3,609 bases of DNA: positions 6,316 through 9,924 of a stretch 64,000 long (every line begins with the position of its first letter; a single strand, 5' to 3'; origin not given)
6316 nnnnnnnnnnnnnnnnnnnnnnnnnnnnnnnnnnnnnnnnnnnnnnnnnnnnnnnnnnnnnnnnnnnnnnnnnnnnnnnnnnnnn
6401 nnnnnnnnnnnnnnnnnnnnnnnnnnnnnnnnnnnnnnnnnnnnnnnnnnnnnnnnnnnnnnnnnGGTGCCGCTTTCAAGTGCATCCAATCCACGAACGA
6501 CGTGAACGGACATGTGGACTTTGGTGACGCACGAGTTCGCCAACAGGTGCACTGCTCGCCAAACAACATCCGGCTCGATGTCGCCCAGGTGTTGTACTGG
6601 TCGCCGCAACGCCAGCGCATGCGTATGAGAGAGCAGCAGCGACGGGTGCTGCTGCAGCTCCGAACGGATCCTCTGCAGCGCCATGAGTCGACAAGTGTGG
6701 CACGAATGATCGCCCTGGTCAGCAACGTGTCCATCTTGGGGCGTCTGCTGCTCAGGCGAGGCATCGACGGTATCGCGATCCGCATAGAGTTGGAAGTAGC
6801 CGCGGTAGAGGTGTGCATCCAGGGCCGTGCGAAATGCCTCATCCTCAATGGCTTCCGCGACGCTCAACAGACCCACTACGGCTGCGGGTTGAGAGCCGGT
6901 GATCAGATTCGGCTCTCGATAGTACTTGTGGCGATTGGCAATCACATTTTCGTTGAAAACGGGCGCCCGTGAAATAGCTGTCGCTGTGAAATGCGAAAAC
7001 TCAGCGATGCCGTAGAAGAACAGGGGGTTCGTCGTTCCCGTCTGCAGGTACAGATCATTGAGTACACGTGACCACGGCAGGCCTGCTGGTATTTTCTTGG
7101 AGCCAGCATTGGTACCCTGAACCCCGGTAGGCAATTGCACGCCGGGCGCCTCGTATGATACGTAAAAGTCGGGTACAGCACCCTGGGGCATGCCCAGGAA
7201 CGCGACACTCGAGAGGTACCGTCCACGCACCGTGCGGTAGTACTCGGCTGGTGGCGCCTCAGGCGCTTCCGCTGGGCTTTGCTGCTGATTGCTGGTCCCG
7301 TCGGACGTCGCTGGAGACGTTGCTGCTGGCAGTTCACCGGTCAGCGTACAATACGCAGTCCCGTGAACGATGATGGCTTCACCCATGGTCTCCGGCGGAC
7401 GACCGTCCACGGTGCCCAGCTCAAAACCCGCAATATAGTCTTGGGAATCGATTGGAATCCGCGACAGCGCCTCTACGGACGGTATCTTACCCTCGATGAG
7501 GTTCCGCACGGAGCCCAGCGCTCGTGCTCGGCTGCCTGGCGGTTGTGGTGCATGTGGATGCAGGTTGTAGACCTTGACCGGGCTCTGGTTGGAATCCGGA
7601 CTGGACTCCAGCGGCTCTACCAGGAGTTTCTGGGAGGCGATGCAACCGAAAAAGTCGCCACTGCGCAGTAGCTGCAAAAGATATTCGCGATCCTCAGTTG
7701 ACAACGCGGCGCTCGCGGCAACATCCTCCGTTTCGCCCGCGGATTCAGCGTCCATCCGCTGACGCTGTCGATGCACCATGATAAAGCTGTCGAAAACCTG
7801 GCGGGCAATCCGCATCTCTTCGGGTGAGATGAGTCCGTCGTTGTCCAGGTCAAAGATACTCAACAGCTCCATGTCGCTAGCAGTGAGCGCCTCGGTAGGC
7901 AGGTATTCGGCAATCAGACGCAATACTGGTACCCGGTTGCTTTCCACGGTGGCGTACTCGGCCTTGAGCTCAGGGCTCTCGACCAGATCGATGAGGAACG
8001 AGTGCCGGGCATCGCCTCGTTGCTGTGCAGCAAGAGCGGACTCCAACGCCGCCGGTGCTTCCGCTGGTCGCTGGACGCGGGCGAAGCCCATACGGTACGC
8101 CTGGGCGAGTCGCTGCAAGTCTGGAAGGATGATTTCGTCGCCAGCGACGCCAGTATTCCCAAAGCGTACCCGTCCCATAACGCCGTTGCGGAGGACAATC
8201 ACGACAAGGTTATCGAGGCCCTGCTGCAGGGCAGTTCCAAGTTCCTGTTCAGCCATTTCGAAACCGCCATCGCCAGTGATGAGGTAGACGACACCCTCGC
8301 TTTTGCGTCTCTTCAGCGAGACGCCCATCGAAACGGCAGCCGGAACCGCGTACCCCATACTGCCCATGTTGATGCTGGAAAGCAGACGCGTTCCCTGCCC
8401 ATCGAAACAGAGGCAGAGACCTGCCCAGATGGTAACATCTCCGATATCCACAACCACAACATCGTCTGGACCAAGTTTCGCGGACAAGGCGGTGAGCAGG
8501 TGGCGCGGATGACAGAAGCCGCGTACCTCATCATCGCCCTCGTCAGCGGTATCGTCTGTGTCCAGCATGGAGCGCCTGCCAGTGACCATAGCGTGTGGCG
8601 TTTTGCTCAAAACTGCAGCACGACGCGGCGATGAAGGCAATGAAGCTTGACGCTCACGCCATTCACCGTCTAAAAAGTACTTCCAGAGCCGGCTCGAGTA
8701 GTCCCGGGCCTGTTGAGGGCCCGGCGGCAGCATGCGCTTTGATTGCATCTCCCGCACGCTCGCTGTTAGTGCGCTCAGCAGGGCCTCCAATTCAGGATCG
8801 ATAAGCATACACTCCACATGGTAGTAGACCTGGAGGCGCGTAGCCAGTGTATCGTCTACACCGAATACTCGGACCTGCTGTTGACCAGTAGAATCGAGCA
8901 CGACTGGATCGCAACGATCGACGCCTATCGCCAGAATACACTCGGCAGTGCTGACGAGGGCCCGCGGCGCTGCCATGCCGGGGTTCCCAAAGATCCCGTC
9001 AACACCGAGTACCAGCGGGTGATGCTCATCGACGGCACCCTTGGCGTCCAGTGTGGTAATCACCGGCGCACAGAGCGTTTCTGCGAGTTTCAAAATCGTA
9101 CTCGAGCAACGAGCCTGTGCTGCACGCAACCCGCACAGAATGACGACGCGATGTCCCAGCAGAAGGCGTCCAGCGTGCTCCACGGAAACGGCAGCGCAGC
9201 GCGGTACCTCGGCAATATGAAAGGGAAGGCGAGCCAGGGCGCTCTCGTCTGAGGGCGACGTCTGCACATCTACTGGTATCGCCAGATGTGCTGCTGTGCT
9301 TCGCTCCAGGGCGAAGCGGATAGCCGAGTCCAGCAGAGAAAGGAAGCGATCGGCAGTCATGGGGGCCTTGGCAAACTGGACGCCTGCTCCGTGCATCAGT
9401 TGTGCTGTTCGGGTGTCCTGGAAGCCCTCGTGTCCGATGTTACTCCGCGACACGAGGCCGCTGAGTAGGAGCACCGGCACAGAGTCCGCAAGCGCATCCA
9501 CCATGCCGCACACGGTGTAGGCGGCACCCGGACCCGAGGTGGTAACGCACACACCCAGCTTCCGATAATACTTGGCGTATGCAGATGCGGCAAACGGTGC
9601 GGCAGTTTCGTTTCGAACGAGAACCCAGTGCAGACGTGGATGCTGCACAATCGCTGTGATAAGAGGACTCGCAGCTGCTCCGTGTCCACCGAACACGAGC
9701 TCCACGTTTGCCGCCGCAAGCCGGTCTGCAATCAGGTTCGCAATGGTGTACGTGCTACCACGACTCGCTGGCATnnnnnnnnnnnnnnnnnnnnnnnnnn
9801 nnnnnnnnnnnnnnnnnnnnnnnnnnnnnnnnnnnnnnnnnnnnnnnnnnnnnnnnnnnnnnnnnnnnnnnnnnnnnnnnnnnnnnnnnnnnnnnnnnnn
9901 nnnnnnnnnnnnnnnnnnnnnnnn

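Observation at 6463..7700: Uncharacterised C-terminal domain (aa about 700-1110) of the TPP-enzyme fusion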

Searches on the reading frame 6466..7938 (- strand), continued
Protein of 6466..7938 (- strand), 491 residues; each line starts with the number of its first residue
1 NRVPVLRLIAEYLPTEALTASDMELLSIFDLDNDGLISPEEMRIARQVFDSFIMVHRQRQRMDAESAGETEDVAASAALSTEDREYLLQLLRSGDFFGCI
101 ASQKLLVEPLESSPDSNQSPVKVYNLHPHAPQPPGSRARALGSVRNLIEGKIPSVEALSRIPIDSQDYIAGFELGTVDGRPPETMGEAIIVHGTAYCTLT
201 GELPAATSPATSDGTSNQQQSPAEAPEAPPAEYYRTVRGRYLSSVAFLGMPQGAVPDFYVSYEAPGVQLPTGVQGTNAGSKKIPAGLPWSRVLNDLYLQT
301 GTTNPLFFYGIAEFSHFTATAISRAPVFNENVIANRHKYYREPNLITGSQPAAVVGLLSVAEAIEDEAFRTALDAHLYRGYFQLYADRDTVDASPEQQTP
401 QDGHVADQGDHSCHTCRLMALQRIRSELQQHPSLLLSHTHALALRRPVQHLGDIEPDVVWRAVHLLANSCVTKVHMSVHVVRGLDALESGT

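Call 70: search_protein_families(library=ncbifam, proteins=[L001:1898-2920:+, L001:2925-3905:+, L001:3913-5196:+, L010:686-2338:+, L010:2341-4008:+, L010:4943-5866:+, L007:6375-7655:+, L007:2119-3786:-], max_evalue=1e-10)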
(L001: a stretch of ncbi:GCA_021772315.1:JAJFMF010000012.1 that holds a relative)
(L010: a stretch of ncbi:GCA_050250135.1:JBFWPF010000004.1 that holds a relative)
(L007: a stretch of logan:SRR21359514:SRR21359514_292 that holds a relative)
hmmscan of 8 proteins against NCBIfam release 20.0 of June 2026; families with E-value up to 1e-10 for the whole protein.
L001:1898-2920:+ (341 aa): 2 families
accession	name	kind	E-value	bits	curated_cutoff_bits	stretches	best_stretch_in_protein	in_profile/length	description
TIGR03182.1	PDH_E1_alph_y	equivalog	1.7e-122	408.3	393.85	1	28-340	2-315/315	pyruvate dehydrogenase (acetyl-transferring) E1 component subunit alpha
TIGR03181.1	PDH_E1_alph_x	equivalog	1.9e-69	234.2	411.35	1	19-340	15-328/341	pyruvate dehydrogenase (acetyl-transferring) E1 component subunit alpha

L001:2925-3905:+ (327 aa): 7 families
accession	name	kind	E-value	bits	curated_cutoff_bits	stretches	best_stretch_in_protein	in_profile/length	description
NF008854.0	PRK11892.1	equivalog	7.2e-146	486.5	454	1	1-323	139-462/464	pyruvate dehydrogenase complex E1 component subunit beta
NF006667.0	PRK09212.1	subfamily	1.7e-145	484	321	1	1-326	1-326/327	pyruvate dehydrogenase complex E1 component subunit beta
NF004559.0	PRK05899.2-5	equivalog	7.9e-21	73.9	488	1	3-278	317-580/627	transketolase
TIGR00204.1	dxs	equivalog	8.1e-20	70.9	465.95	1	50-278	351-571/616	1-deoxy-D-xylulose-5-phosphate synthase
NF008968.0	PRK12315.1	subfamily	1.8e-14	53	510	1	6-272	281-533/582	1-deoxy-D-xylulose-5-phosphate synthase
NF003933.0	PRK05444.2-2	equivalog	5.1e-14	51.7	395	1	50-282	334-563/606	1-deoxy-D-xylulose-5-phosphate synthase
NF004556.0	PRK05899.2-2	equivalog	8.5e-12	44.1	575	1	185-279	503-596/639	transketolase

L001:3913-5196:+ (428 aa): 11 families
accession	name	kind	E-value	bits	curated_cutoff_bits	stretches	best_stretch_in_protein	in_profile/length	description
TIGR01349.1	PDHac_trf_mito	equivalog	1.5e-136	456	445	1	5-428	2-437/437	pyruvate dehydrogenase complex dihydrolipoamide acetyltransferase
NF004309.0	PRK05704.1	equivalog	2e-77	261.3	449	1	5-428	5-406/408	2-oxoglutarate dehydrogenase complex dihydrolipoyllysine-residue succinyltransferase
NF008814.0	PRK11854.1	equivalog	1.5e-74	251.6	722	1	5-427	210-636/637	pyruvate dehydrogenase complex dihydrolipoyllysine-residue acetyltransferase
TIGR01347.1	sucB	equivalog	5e-74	249.9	378.65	1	5-428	3-402/404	dihydrolipoyllysine-residue succinyltransferase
TIGR01348.1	PDHac_trf_long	equivalog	2.6e-65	221.1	552.1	1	14-428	166-587/587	dihydrolipoyllysine-residue acetyltransferase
TIGR02927.1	SucB_Actino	equivalog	4.5e-61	207.4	423.45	2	246-422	389-570/579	2-oxoglutarate dehydrogenase, E2 component, dihydrolipoamide succinyltransferase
NF011416.0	PRK14843.1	equivalog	1.7e-53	181.7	429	1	149-427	52-346/347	dihydrolipoamide acetyltransferase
NF008815.0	PRK11857.1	equivalog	2.4e-52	178.3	378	1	145-426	3-305/308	dihydrolipoamide acetyltransferase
NF008854.0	PRK11892.1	equivalog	2.1e-25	89.4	454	1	1-120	1-121/464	pyruvate dehydrogenase complex E1 component subunit beta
NF011457.0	PRK14875.1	equivalog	7.3e-24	84.4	307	1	4-184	5-126/372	acetoin dehydrogenase dihydrolipoyllysine-residue acetyltransferase subunit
NF008907.0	PRK12270.1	equivalog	1.9e-19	69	878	1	123-421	119-362/1241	multifunctional oxoglutarate decarboxylase/oxoglutarate dehydrogenase thiamine pyrophosphate-binding subunit/dihydrolipoyllysine-residue suc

L010:686-2338:+ (551 aa): 51 families (the best 25 are shown)
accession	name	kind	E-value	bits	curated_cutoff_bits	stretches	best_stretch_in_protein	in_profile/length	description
NF006378.0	PRK08617.1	equivalog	8e-213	707.8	510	1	7-544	8-548/556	acetolactate synthase AlsS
TIGR02418.1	acolac_catab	equivalog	3.2e-198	659.6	551.1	1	9-542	1-537/539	acetolactate synthase AlsS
NF006187.0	PRK08322.1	equivalog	6.9e-160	533.1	509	1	9-543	4-537/548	acetolactate synthase large subunit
TIGR00118.1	acolac_lg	equivalog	1.2e-106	357.4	538.35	1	7-539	1-539/557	biosynthetic-type acetolactate synthase large subunit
NF004919.0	PRK06276.1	equivalog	1.8e-104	350.2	866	1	8-543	2-547/582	acetolactate synthase large subunit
NF006052.0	PRK08199.1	subfamily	7.2e-98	328.3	539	1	8-541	9-544/559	thiamine pyrophosphate protein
NF006524.0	PRK08978.1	equivalog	8.9e-98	327.9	738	1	8-539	2-529/548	acetolactate synthase 2 catalytic subunit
NF004710.0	PRK06048.1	equivalog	3.5e-92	309.7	976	1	5-540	6-543/561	acetolactate synthase large subunit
NF006016.1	PRK08155.1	equivalog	3.4e-90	303.1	870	1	7-539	3-537/554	acetolactate synthase large subunit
NF006122.0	PRK08266.1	subfamily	3.8e-84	283.1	571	1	8-547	5-537/543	hypothetical protein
NF006377.0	PRK08611.1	equivalog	6.1e-84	282.6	742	1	10-538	7-533/576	pyruvate oxidase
NF005860.0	PRK07789.1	equivalog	8.6e-83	278.7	881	1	6-532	33-576/615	acetolactate synthase large subunit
NF006319.0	PRK08527.1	equivalog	1.2e-82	278.2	905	1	5-539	2-543/565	acetolactate synthase large subunit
NF005039.0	PRK06456.1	equivalog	2e-82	277.5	868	1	8-539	3-549/572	acetolactate synthase large subunit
NF005058.0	PRK06466.1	equivalog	2.8e-79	267.1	951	1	7-540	4-553/574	acetolactate synthase 3 large subunit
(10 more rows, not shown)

L010:2341-4008:+ (556 aa): 3 families
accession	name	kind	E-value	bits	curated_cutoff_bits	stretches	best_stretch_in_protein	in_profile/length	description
NF010052.0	PRK13529.1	subfamily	4.1e-226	752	326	1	9-553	6-561/564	oxaloacetate-decarboxylating malate dehydrogenase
NF041582.1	malolactic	exception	8.8e-173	575.8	850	1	25-550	3-536/536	malolactic enzyme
NF009501.0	PRK12861.1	subfamily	8.7e-13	47.2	1178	1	265-491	155-354/764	NADP-dependent malic enzyme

L010:4943-5866:+ (308 aa): 0 families

L007:6375-7655:+ (427 aa): 0 families

L007:2119-3786:- (555 aa): 0 families

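Call 80: predict_structure(alignment_id=A4)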
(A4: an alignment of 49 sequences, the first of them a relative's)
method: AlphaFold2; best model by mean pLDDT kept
length: 273 residues; sequences in the alignment: 49
mean_pLDDT: 96.7   pTM: 0.93
mean pLDDT of the five models: 96.7, 96.6, 96.6, 96.5, 96.2
residues with pLDDT >= 90: 257; 70-90: 13; 50-70: 2; < 50: 1
segments of 3 or more residues with pLDDT < 50: none
pLDDT, mean of each block of 10 residues (from residue 1): 89 96 98 98 98 98 99 98 99 98 98 97 97 98 98 98 98 98 97 96 92 93 98 98 97 98 97 65
secondary structure, 60 per line:
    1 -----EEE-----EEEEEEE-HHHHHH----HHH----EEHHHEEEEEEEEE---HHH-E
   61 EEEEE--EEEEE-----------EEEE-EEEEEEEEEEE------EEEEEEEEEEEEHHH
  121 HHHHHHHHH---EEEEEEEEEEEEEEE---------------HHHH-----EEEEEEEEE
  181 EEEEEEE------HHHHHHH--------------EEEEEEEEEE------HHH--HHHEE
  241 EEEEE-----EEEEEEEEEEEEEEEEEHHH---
elements in order: E6-8 E14-20 H22-27 E44-52 E60-65 E68-72 E84-87 E89-99 E106-117 H118-129 E133-147 H163-166 E172-187 H194-200 E215-224 E239-245 E251-267

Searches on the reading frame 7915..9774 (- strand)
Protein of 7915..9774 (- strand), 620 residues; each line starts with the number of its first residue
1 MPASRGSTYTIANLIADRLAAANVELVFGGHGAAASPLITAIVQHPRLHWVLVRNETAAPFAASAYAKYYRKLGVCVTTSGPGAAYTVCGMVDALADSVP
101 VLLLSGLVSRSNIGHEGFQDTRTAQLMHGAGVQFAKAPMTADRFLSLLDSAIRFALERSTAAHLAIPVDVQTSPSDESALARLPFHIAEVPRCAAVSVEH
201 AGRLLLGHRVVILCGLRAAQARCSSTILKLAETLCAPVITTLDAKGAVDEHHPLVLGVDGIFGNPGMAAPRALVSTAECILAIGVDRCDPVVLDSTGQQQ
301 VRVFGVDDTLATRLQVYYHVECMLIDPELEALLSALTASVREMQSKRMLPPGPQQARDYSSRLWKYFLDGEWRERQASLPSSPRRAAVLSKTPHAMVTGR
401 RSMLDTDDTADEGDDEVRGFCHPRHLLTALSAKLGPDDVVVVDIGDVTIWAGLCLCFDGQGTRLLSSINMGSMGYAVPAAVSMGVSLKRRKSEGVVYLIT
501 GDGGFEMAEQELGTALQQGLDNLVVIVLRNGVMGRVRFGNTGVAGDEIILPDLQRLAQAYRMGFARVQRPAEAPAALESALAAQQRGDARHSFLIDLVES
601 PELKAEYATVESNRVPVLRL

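Call 60: search_solved_structures(query=window:7915-9774:-, max_evalue=1e-20)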
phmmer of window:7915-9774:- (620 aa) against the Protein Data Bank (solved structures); distinct sequences matched with E-value up to 1e-20: 39.
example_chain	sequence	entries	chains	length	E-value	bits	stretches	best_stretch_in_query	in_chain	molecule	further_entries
9zgl_A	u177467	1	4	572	1.4e-34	122.8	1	12-325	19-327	Ancestral acetolactate synthase, catabolic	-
3eya_A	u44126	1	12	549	4.8e-34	121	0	9-264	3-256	Pyruvate dehydrogenase [cytochrome]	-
3ey9_A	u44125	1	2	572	5.7e-34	120.8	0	9-264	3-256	Pyruvate dehydrogenase [cytochrome]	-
8x3x_A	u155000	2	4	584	1.8e-32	115.8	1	7-284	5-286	BbmA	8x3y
8xod_A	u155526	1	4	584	7.5e-32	113.8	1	7-284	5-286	BbmA-G484F complex with CBOA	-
4fee_A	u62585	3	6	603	2.3e-31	112.2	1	18-345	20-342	Pyruvate oxidase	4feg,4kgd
1pow_A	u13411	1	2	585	2.5e-31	112.1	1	19-345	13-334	PYRUVATE OXIDASE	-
2ez4_A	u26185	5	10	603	2.5e-31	112.1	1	18-345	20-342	Pyruvate oxidase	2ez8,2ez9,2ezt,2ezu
1y9d_A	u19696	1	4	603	2.7e-31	112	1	18-345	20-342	Pyruvate oxidase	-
6haf_A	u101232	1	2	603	5.9e-31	110.8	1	18-345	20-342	Pyruvate oxidase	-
1pox_A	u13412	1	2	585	1.6e-30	109.4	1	19-345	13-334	PYRUVATE OXIDASE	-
13bb_A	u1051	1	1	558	3.2e-30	108.4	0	15-293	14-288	acetolactate synthase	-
6dek_A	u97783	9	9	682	9.1e-30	106.9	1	19-289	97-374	Acetolactate synthase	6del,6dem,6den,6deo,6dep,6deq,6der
7u25_A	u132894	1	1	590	2.6e-29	105.4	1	12-290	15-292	Acetolactate synthase, chloroplastic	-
24pi_A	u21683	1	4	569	7.1e-29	104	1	12-287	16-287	Ancestral acetolactate synthase, catabolic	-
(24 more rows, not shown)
